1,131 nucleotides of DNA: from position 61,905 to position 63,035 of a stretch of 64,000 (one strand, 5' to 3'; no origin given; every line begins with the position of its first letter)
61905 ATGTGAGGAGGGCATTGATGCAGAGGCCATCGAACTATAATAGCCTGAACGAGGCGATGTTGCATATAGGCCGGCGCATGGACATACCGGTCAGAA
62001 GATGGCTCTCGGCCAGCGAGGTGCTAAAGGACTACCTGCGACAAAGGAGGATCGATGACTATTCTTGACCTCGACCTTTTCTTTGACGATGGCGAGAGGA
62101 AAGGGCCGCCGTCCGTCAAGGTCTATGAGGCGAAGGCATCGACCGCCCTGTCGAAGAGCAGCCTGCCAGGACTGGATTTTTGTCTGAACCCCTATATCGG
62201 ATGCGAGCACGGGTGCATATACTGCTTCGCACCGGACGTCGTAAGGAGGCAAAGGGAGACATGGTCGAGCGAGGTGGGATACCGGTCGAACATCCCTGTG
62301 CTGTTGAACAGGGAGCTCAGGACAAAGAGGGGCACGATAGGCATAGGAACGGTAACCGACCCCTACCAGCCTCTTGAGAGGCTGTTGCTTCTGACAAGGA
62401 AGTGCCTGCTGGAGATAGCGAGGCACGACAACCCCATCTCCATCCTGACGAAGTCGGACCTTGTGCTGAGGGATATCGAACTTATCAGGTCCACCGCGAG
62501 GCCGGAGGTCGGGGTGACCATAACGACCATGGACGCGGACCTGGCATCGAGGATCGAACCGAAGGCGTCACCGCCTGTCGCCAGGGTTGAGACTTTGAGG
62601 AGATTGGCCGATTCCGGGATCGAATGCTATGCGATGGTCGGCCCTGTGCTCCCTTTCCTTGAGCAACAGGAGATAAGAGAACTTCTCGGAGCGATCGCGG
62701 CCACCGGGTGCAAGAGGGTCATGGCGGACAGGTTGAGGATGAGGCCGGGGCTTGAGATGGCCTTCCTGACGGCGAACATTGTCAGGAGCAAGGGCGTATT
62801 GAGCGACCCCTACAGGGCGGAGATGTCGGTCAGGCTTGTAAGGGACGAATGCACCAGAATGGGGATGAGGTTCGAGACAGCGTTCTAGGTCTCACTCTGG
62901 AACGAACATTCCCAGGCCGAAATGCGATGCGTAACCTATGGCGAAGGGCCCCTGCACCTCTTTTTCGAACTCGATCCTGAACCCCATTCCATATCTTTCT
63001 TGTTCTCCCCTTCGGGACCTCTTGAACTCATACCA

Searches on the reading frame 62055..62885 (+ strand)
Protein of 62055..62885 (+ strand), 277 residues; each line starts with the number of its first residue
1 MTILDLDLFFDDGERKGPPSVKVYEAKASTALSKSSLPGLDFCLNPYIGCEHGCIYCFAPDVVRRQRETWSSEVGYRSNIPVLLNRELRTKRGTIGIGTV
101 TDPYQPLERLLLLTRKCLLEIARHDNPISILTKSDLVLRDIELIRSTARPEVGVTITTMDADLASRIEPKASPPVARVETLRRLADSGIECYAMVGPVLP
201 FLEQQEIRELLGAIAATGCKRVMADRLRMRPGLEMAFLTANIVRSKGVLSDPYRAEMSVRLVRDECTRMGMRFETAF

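Call 4: search_protein_families(library=pfam, proteins=[window:62055-62885:+], max_evalue=1)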
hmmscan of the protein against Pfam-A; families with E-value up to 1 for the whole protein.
window:62055-62885:+ (277 aa): 2 families
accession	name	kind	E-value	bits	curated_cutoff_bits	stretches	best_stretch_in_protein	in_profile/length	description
PF04055.27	Radical_SAM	-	2.5e-10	41.2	29.5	1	45-210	2-162/166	Radical SAM superfamily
PF08902.16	DUF1848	-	0.61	10.3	30.5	0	47-59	250-262/262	Domain of unknown function (DUF1848)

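Call 5: search_protein_families(library=ncbifam, proteins=[window:62055-62885:+], max_evalue=1)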
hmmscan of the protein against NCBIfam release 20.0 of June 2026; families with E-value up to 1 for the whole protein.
window:62055-62885:+ (277 aa): 4 families
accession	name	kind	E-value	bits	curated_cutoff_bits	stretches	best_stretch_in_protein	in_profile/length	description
NF033668.1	rSAM_PA0069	hypoth_equivalog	1.7e-47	162.2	360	1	15-229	30-256/348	PA0069 family radical SAM protein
NF038135.1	rSAM_Rv2578c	equivalog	1.4e-38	132.7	430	1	21-253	38-285/317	Rv2578c family radical SAM protein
NF038136.1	rSAM_Rv_intein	exception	8.2e-35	120.7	700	2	76-237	358-527/574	intein-containing Rv2578c family radical SAM protein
TIGR04470.1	rSAM_mob_pairB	equivalog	4.9e-28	98.3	410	1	28-204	6-181/285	radical SAM mobile pair protein B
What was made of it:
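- Checked: The radical SAM ORF 62055..62888 (+) is real (PF04055; PA0069/Rv2578c-family rSAM; calls 4, 5).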

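Call 6: search_protein_families(library=padloc, proteins=[window:62055-62885:+], max_evalue=1)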
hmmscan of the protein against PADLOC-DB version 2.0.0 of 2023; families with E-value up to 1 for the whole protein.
window:62055-62885:+ (277 aa): 0 families

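Call 14: find_encoding_contigs(protein=window:62055-62885:+, flank=10000, max_places=6)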
Protein window:62055-62885:+ (277 aa): 1 contig read that carries it; 1 place shown.
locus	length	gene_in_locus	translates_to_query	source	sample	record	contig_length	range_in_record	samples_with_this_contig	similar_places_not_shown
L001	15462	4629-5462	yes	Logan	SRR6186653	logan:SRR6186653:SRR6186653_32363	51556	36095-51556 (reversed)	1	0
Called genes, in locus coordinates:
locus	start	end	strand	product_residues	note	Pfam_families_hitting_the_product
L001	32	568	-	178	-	PF01814:Hemerythrin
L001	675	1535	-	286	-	-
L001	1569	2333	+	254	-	PF00731:AIRC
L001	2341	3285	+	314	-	PF00583:Acetyltransf_1, PF13673:Acetyltransf_10 (weak), PF13508:Acetyltransf_7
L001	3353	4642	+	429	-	PF04894:Nre_N, PF04895:Nre_C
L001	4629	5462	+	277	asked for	PF04055:Radical_SAM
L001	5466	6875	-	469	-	-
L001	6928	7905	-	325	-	PF09617:Cas_GSU0053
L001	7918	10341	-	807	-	-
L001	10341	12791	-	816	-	PF00270:DEAD (weak), PF00271:Helicase_C, PF22590:Cas3-like_C_2, PF18019:Cas3_HD (weak)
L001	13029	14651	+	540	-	PF01930:Cas_Cas4, PF12705:PDDEXK_1 (weak), PF01867:Cas_Cas1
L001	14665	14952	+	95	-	PF09827:CRISPR_Cas2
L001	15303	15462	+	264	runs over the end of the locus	PF00005:ABC_tran, PF13166:AAA_13 (faint), PF13304:AAA_21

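Call 29: find_homologous_proteins(query=L001:14665-14949:+, max_evalue=1e-20)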
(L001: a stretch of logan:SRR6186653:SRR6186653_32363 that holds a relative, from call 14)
Query L001:14665-14949:+ (95 aa): 201 proteins with E <= 1e-20 among 318 candidates; the best 120 are listed.
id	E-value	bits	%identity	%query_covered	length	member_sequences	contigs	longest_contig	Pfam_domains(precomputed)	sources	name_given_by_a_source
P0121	7.2e-56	204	100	100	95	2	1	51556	PF09827.15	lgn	-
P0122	1.0e-34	136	67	100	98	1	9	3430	PF09827.15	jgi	jgi:CRISPR-associated protein Cas2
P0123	3.5e-29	118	60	100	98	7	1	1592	PF09827.15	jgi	jgi:CRISPR-associated protein Cas2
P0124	2.0e-27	113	57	99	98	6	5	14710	PF09827.15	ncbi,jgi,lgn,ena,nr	ncbi:MAG: CRISPR-associated endonuclease Cas2 [Euryarchaeota archaeon]|jgi:CRISPR-associated protein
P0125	3.8e-26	109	56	100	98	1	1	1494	PF09827.15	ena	-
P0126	1.4e-25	107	55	97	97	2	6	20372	PF09827.15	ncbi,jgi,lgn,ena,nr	ncbi:MAG: CRISPR-associated endonuclease Cas2 [Thermoplasmata archaeon]|nr:MAG: CRISPR-associated en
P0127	1.4e-25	107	54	100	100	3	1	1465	PF09827.15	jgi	-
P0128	4.3e-25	105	51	100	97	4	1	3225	PF09827.15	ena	-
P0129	4.5e-25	105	57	100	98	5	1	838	PF09827.15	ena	-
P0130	8.4e-25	104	54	100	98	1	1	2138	PF09827.15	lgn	-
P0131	9.2e-25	104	54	100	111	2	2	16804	PF09827.15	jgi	jgi:CRISPR-associated protein Cas2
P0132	1.8e-24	103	53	100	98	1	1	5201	PF09827.15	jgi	jgi:CRISPR-associated protein Cas2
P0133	2.6e-24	103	56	100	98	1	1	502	PF09827.15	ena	-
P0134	2.7e-24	103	62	83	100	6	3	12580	PF09827.15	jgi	-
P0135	3.3e-24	103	57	97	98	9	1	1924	PF09827.15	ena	-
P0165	3.2e-23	99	52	100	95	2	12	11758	PF09827.15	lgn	-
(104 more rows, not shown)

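Call 30: search_protein_families(library=padloc, proteins=[L001:5469-6875:-, L001:6931-7905:-, L001:7921-10341:-, L001:10344-12791:-, L001:13029-14648:+, L001:14665-14949:+], max_evalue=0.001)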
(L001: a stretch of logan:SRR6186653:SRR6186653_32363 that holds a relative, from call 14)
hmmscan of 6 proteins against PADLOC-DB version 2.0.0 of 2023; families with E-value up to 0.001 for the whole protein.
L001:5469-6875:- (469 aa): 8 families
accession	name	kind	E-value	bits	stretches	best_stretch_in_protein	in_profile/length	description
PDLC01778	Cas56g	-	4e-115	384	1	1-469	1-448/449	-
PDLC00995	Cas56g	-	3.6e-44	149.9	1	1-469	1-492/492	"CRISPR-associated protein GSU0054/csb2, Dpsyc system"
PDLC01410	Cas56g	-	1.9e-43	147.6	1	1-469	1-427/431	CAS-I-U; effector_G5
PDLC01777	Cas56g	-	2.4e-35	120.6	1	1-468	1-426/431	-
PDLC01347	Cas5g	-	5.2e-28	96.7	2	358-468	276-374/374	CAS-I-U; effector_G5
PDLC01779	Cas56g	-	9.5e-24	82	2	1-382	1-356/483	-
PDLC01626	Cas56g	-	2e-06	25.3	0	358-468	311-412/412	CAS-I-U; effector_G5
PDLC01776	Cas56g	-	0.00048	16.9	0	2-150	3-153/497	-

L001:6931-7905:- (325 aa): 4 families
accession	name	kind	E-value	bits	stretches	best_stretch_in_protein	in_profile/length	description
PDLC01630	Cas7g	-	1.5e-43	146.5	1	18-181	2-151/153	CAS-I-U; effector_G7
PDLC01291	Cas7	-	1.5e-31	108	1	16-188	2-151/151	CAS-I-U; effector_G7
PDLC00994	Cas7g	-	3e-24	84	1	13-187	6-177/178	"CRISPR-associated protein GSU0053/csb1, Dpsyc system"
PDLC01351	Cas7g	-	2.7e-23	80.8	1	15-178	1-137/143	CAS-I-U; effector_G7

L001:7921-10341:- (807 aa): 2 families
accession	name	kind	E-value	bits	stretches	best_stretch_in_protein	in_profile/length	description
PDLC01026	Cas8g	-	1.3e-147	491.7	1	5-794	2-705/718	"CRISPR-associated protein Csx17, subtype Dpsyc"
PDLC01377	Cas8g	-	5.8e-146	485.7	1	18-767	1-610/613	CAS-I-U; effector_LS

L001:10344-12791:- (816 aa): 37 families (the best 25 are shown)
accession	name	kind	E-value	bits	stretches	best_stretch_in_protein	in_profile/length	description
PDLC01770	Cas3g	-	2.7e-261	867.2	1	7-813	2-726/733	-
PDLC01769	Cas3g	-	1.1e-110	369.7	2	4-589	4-572/836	-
PDLC00939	Cas3g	-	3.3e-74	248.4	2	8-500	4-505/864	"CRISPR-associated helicase Cas3, subtype Dpsyc"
PDLC01309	Cas3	-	2.8e-60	202.4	2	8-417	3-346/710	CAS-I-U; effector_G3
PDLC01710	Cas3a1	-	3.2e-46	156.1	2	281-438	423-583/745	Cas3_1_CAS-I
PDLC01762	Cas3b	-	1.7e-42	143.9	2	278-467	425-595/692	-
PDLC01759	Cas3b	-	3.9e-42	142.9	3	200-440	358-574/711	-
PDLC00938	Cas3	-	1.7e-41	140.6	1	198-434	127-355/358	CRISPR-associated helicase Cas3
PDLC01761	Cas3b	-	2.5e-41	140.2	1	277-469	422-602/705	-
PDLC01252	Cas3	-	5.2e-41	139.1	1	37-434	4-321/324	CAS-I; effector_G3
PDLC01757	Cas3b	-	8.8e-39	131.6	2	270-460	371-552/676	-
PDLC01765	Cas3c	-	1.4e-36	124.6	2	200-438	297-493/612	-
PDLC01767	Cas3e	-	7.3e-36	121.9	2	204-402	360-522/680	-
PDLC02080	Cas3b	-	2.3e-33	113.6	2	292-455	462-625/709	-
PDLC02082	Cas3b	-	1.9e-32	110.5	1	198-438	373-589/734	-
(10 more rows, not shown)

L001:13029-14648:+ (540 aa): 43 families (the best 25 are shown)
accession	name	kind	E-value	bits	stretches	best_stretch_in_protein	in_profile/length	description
PDLC01747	Cas1g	-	1.6e-177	589.3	1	2-540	1-523/523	-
PDLC02067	Cas1b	-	1.3e-92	309.3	1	10-526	6-519/533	-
PDLC02025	Cas1d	-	5.2e-88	293.6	1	215-539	4-315/316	-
PDLC01248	Cas1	-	2.3e-85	284.6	1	215-528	3-288/289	"CAS-I,CAS-II,CAS-III,CAS-IV,CAS-V,CAS-VI; acquisition_1"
PDLC01608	Cas1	-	4.5e-83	276.9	1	215-495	1-276/276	"CAS-I,CAS-II,CAS-III,CAS-IV,CAS-V,CAS-VI; acquisition_1"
PDLC00928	Cas1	-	6.9e-82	273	1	215-526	2-312/315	Cas1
PDLC01743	Cas1c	-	4.3e-80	267.4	1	214-539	7-336/337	-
PDLC00927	Cas1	-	6.5e-77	256.9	1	215-530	2-322/327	CRISPR-associated endonuclease Cas1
PDLC01334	Cas1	-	9.6e-76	253.2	1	215-538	5-336/336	"CAS-I,CAS-II,CAS-III,CAS-IV,CAS-V,CAS-VI; acquisition_1"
PDLC00923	Cas1c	-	1.1e-75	253.1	1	215-538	6-339/340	"CRISPR-associated endonuclease Cas1, subtype I-C/DVULG"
PDLC01449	Cas1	-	2.4e-67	225.2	1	218-529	6-282/285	"CAS-I,CAS-II,CAS-III,CAS-IV,CAS-V,CAS-VI; acquisition_1"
PDLC00922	Cas1a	-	5.1e-63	211.2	1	204-530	3-337/347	"CRISPR-associated endonuclease Cas1, subtype MYXAN"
PDLC01249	Cas1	-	2.9e-60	201.9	1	215-472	1-246/246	"CAS-I,CAS-II,CAS-III,CAS-IV,CAS-V,CAS-VI; acquisition_1"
PDLC01740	Cas1_IIIa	-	6.9e-52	175.3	1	215-537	3-325/331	-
PDLC01742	Cas1b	-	4.1e-46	156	1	215-538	5-323/326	-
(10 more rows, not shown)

L001:14665-14949:+ (95 aa): 18 families
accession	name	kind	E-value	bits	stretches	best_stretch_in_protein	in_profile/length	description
PDLC01756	Cas2g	-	1.1e-26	90.7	1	3-94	5-95/96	-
PDLC02027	Cas2d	-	1.6e-18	65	1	3-88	2-84/89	-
PDLC02078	Cas2b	-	3.2e-18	63.5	1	2-70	3-70/94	-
PDLC01338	Cas2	-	1.4e-17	61.9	1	4-84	1-75/76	"CAS-I,CAS-II,CAS-III,CAS-IV,CAS-V,CAS-VI; acquisition_2"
PDLC01649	Cas2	-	4e-17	60.3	1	3-68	2-66/70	"CAS-I,CAS-II,CAS-III,CAS-IV,CAS-V,CAS-VI; acquisition_2"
PDLC00936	Cas2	-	5.3e-15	53.7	1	4-83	1-81/83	Cas2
PDLC01443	Cas2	-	3.3e-14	51.2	1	3-88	2-82/86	"CAS-I,CAS-II,CAS-III,CAS-IV,CAS-V,CAS-VI; acquisition_2"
PDLC01751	Cas2c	-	5e-13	47.4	1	4-94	3-94/95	-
PDLC01749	Cas2b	-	2.4e-12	45.2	1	3-87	2-82/87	-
PDLC02074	Cas2_IIIb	-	3.2e-12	44.4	1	5-88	4-80/86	-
PDLC01748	Cas2_IIIa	-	1.1e-11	43.1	1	3-94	2-87/88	-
PDLC01251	Cas2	-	1.5e-11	42.4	1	3-85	2-80/84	"CAS-I,CAS-II,CAS-III,CAS-IV,CAS-V,CAS-VI; acquisition_2"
PDLC00935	Cas2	-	5.1e-11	40.9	1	3-88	2-88/96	CRISPR-associated endonuclease Cas2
PDLC02077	Cas2b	-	2.9e-10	38.5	1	5-91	4-88/96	-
PDLC01525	Cas2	-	3.4e-10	38.5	1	5-68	4-67/90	"CAS-I,CAS-II,CAS-III,CAS-IV,CAS-V,CAS-VI; acquisition_2"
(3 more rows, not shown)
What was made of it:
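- On Type I-G (I-U) CRISPR-Cas: PADLOC Cas56g gives E=4e-115 (call 30).
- PADLOC places all six among its type I-G models (call 30).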

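Call 31: search_protein_families(library=ncbifam, proteins=[L001:5469-6875:-, L001:6931-7905:-, L001:7921-10341:-, L001:10344-12791:-, L001:13029-14648:+, L001:14665-14949:+], max_evalue=0.001)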
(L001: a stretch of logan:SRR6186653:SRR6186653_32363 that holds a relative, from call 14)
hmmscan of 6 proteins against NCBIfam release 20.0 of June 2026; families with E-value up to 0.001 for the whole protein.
L001:5469-6875:- (469 aa): 1 family
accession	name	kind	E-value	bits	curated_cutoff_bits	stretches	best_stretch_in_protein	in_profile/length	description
TIGR02165.1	cas5_6_GSU0054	equivalog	1.4e-43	149.9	45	1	1-469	1-492/492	type I-G CRISPR-associated protein Csb2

L001:6931-7905:- (325 aa): 1 family
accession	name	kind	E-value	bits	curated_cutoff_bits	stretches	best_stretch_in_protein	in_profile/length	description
TIGR02570.1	cas7_GSU0053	equivalog_domain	1.1e-23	84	38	1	13-187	6-177/178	type I-G CRISPR-associated RAMP protein Csb1/Cas7g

L001:7921-10341:- (807 aa): 1 family
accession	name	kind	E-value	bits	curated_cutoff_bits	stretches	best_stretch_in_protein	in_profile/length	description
TIGR04113.1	cas_csx17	equivalog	4.8e-147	491.7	150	1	5-794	2-705/718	type I-G CRISPR-associated protein Cas8g1/Csx17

L001:10344-12791:- (816 aa): 13 families
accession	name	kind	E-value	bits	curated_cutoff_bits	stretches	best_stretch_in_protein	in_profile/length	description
TIGR02621.3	cas3_GSU0051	exception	6.5e-224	746.4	400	2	8-593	2-596/854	type I-G CRISPR-associated helicase/endonuclease Cas3g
TIGR01587.1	cas3_core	equivalog_domain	6.5e-41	140.6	102.45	1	198-434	127-355/358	CRISPR-associated helicase Cas3'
NF007248.0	PRK09694.1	equivalog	6.5e-15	54.2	569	1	270-399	526-662/878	CRISPR-associated helicase/endonuclease Cas3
TIGR01596.1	cas3_HD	equivalog_domain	2.6e-13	50.4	43.45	1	612-746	2-117/178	CRISPR-associated endonuclease Cas3''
NF008744.0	PRK11776.1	equivalog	3.9e-09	35.6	524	1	288-402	224-339/460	ATP-dependent RNA helicase DbpA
TIGR04121.1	DEXH_lig_assoc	equivalog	6.7e-09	34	850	0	16-110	10-102/804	ligase-associated DNA damage response DEXH box helicase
NF008394.0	PRK11192.1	equivalog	1e-08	34.5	507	1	261-402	202-344/441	ATP-dependent RNA helicase SrmB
NF053631.1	RNA_helic_CshA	equivalog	6.1e-07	28.7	646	1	261-402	193-334/434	degradosome RNA helicase CshA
NF010337.0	PRK13766.1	equivalog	1.2e-06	26.9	610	0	276-441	338-505/781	Hef nuclease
NF053636.1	DDHlcsCsdAPsy1082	equivalog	0.0001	21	890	1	288-401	224-339/512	DEAD/DEAH box helicase CsdA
NF041062.1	DpdE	equivalog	0.00019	19.5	500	1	263-403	507-642/1048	protein DpdE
NF053711.1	RNA_heli_RhlE1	exception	0.00035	19.4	750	0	271-402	209-341/434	RNA helicase RhlE1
NF003673.1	PRK05298.1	equivalog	0.00045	18.7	743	1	287-375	425-510/653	excinuclease ABC subunit UvrB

L001:13029-14648:+ (540 aa): 10 families
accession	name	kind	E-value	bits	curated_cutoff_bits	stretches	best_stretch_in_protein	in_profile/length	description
NF049935.1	cas4g_cas1g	exception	6.6e-218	724.6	560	1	1-540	1-546/546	CRISPR-associated endonuclease Cas4g/Cas1g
TIGR04093.1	cas1_CYANO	exception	6.1e-90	301.5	385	1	215-540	3-334/334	type I-D CRISPR-associated endonuclease Cas1d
TIGR00287.1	cas1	equivalog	2.5e-76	256.9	71.7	1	215-530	2-322/327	CRISPR-associated endonuclease Cas1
TIGR03640.1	cas1_DVULG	exception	4e-75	253.1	385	1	215-538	6-339/340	type I-C CRISPR-associated endonuclease Cas1c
TIGR03983.1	cas1_MYXAN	equivalog_domain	1.9e-62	211.2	358.05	1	204-530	3-337/347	type I-MYXAN CRISPR-associated endonuclease Cas1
TIGR03641.1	cas1_HMARI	exception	6.7e-45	153.8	304.1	1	215-538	3-321/324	type I-B CRISPR-associated endonuclease Cas1b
TIGR00372.1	cas4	equivalog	2.4e-29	102.4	65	1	5-189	4-180/180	CRISPR-associated protein Cas4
TIGR04329.1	cas1_PREFRAN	exception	9.6e-28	97.2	300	1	235-515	31-302/317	type V CRISPR-associated endonuclease Cas1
TIGR03639.1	cas1_NMENI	exception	3.3e-18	66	120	1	241-471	28-241/278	type II CRISPR-associated endonuclease Cas1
TIGR04328.1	cas4_PREFRAN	exception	1.2e-05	25.5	70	1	6-187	5-175/178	type V CRISPR-associated protein Cas4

L001:14665-14949:+ (95 aa): 1 family
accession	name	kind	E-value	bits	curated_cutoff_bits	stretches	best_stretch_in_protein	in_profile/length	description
TIGR01573.1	cas2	equivalog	1.9e-10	40.9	24.5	1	3-88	2-88/96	CRISPR-associated endonuclease Cas2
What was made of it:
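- On Type I-G (I-U) CRISPR-Cas: TIGR02165 (an equivalog model) scores 149.9 bits against a cut-off of 45, with residues 1-469 aligned to profile 1-492 (call 31). TIGR02570 scores 84 bits against a cut-off of 38, and PF09617 hits (calls 14, 31). TIGR04113 Cas8g1/Csx17 scores 491.7 bits against a cut-off of 150 (call 31). TIGR02621 scores 746 bits against a cut-off of 400. cas3_core covers residues 198-434 and cas3_HD covers residues 612-746 (call 31). TIGR01573 cas2 scores 40.9 bits against a cut-off of 24.5 (call 31).
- Checked: About 100 N-terminal residues therefore lie outside the window; the full protein is 469 aa (calls 14, 31).
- All six cas families score above NCBIfam's curated cut-offs with end-to-end alignments (call 31). 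Cas3 has the I-G domain order, helicase then HD (call 31).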

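Call 32: find_encoding_contigs(protein=P0121, flank=10000, max_places=4)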
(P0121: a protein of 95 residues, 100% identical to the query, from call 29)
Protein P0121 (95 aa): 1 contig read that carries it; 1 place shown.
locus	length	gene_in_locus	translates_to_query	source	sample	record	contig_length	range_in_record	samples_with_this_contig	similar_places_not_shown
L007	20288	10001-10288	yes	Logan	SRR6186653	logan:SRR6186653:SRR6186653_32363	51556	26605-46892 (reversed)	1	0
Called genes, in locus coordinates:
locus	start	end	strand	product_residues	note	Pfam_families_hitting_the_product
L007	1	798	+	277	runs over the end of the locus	PF04055:Radical_SAM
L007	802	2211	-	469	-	-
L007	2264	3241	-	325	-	PF09617:Cas_GSU0053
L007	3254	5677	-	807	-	-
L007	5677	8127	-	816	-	PF00270:DEAD (weak), PF00271:Helicase_C, PF22590:Cas3-like_C_2, PF18019:Cas3_HD (weak)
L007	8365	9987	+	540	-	PF01930:Cas_Cas4, PF12705:PDDEXK_1 (weak), PF01867:Cas_Cas1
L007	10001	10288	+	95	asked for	PF09827:CRISPR_Cas2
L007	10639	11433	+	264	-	PF00005:ABC_tran, PF13166:AAA_13 (faint), PF13304:AAA_21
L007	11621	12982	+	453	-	PF13346:ABC2_membrane_5 (weak)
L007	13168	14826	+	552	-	PF00118:Cpn60_TCP1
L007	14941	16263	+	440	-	-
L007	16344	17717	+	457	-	PF00171:Aldedh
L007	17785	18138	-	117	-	-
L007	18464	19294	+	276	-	PF00239:Resolvase, PF07508:Recombinase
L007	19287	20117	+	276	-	PF00239:Resolvase, PF07508:Recombinase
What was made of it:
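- Tried and rejected: I reached it through a homologue search instead (calls 29, 32).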

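Call 33: find_encoding_contigs(protein=P0122, flank=10000, max_places=9)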
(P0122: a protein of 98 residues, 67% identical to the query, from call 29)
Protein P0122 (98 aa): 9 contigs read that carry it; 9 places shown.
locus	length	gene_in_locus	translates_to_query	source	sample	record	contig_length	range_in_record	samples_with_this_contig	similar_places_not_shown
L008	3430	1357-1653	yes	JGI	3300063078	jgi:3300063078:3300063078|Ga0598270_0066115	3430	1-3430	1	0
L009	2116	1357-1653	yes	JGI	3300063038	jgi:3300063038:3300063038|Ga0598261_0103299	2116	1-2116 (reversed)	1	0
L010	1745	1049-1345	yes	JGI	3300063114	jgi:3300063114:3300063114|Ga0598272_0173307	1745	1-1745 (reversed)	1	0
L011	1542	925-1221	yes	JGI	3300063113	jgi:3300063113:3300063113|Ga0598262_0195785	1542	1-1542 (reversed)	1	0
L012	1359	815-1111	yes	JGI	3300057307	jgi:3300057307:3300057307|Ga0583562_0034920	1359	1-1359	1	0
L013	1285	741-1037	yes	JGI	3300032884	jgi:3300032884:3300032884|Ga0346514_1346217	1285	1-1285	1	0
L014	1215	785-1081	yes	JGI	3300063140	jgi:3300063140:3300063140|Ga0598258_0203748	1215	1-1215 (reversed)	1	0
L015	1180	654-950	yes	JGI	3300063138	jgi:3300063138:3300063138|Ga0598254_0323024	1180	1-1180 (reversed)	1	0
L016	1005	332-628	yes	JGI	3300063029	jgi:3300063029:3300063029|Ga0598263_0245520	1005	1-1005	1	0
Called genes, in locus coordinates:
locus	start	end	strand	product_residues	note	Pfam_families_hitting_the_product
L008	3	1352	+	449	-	?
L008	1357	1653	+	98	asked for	PF09827:CRISPR_Cas2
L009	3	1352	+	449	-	?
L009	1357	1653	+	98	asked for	PF09827:CRISPR_Cas2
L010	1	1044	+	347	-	?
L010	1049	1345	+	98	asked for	PF09827:CRISPR_Cas2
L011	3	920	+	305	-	?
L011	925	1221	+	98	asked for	PF09827:CRISPR_Cas2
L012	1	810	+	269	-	?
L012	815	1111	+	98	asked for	PF09827:CRISPR_Cas2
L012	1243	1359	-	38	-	?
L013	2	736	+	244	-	PF01867:Cas_Cas1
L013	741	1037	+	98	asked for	PF09827:CRISPR_Cas2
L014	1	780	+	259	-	?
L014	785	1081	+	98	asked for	PF09827:CRISPR_Cas2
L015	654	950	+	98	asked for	PF09827:CRISPR_Cas2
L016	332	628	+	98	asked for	PF09827:CRISPR_Cas2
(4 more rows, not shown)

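Call 41: find_related_loci(query=A2, collection=genome_contigs, flank=10000)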
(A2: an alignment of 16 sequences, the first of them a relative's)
Query A2 (469 aa) in genome_contigs; peptide patterns used: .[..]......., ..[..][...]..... (x = any residue, [..] = any of these).
600 stretches matched a pattern (row limit reached: there are more); 562 encode a relative of the query (tblastn E <= 1e-3); the best 80 are kept; 80 distinct loci.
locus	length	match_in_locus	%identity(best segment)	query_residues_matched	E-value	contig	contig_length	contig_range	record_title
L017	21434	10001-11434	47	1-468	3e-147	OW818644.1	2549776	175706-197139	metagenome genome assembly, chromosome: 1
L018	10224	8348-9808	44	1-468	3e-130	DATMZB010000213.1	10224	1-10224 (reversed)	MAG TPA_asm: Methanotrichaceae archaeon isolate SMAG_U13163 k141_34268, whole genome shotgun sequence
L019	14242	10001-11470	42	1-468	5e-128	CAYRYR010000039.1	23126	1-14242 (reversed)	MAG TPA_asm: uncultured Methanoregulaceae archaeon isolate SRP178699_co1_595 genome assembly, contig: NODE_2588_length_2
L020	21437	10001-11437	42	1-466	5e-125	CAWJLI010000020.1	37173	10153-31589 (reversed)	MAG: Bryobacterales bacterium isolate MFD05379.bin.2.2 genome assembly, contig: contig_12402, whole genome shotgun seque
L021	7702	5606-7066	41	1-467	2e-123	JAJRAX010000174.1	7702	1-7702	MAG: Methanothrix sp. isolate OWC_0023 OWC_0023_k121_11299258, whole genome shotgun sequence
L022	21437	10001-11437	41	1-466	4e-123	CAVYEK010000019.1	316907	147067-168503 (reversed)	MAG: Terriglobia bacterium isolate MFD04492.bin.1.15 genome assembly, contig: contig_36402, whole genome shotgun sequenc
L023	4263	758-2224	40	1-468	2e-123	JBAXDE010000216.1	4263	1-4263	MAG: Methanomicrobiales archaeon isolate ELA211 MAG211_216, whole genome shotgun sequence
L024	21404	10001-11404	43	1-466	2e-121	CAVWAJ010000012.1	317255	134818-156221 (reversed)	MAG: Terriglobia bacterium isolate MFD03726.bin.1.222 genome assembly, contig: contig_28352, whole genome shotgun sequen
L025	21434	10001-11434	42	1-466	2e-120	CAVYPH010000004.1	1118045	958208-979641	MAG: Bryobacteraceae bacterium isolate MFD05513.bin.2.143 genome assembly, contig: contig_11473, whole genome shotgun se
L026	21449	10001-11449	43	1-468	2e-120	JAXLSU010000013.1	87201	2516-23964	MAG: Gaiellales bacterium isolate STL-ACT43 C4.202.fa-13, whole genome shotgun sequence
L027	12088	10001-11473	41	1-468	1e-119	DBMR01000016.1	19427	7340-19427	MAG TPA_asm: Verrucomicrobia subdivision 3 bacterium UBA693 UBA693_contig_2614, whole genome shotgun sequence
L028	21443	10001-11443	41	1-468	6e-118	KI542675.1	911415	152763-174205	MAG: Thermoplasmatales archaeon E-plasma genomic scaffold AMDU2_EPLS00003, whole genome shotgun sequence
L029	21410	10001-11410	42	1-466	1e-117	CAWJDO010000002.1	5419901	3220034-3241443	MAG: Bryobacterales bacterium isolate MFD06435.bin.1.198 genome assembly, contig: contig_17008, whole genome shotgun seq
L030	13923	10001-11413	42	1-466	5e-116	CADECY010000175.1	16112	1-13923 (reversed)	MAG: uncultured Acidobacteria bacterium isolate Acidobacteria sp. RBC020 genome assembly, contig: MAG020_175, whole geno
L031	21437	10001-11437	41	1-466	2e-112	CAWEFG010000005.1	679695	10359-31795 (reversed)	MAG: uncultured Acidobacteriaceae bacterium isolate MFD09603.bin.2.199 genome assembly, contig: contig_704, whole genome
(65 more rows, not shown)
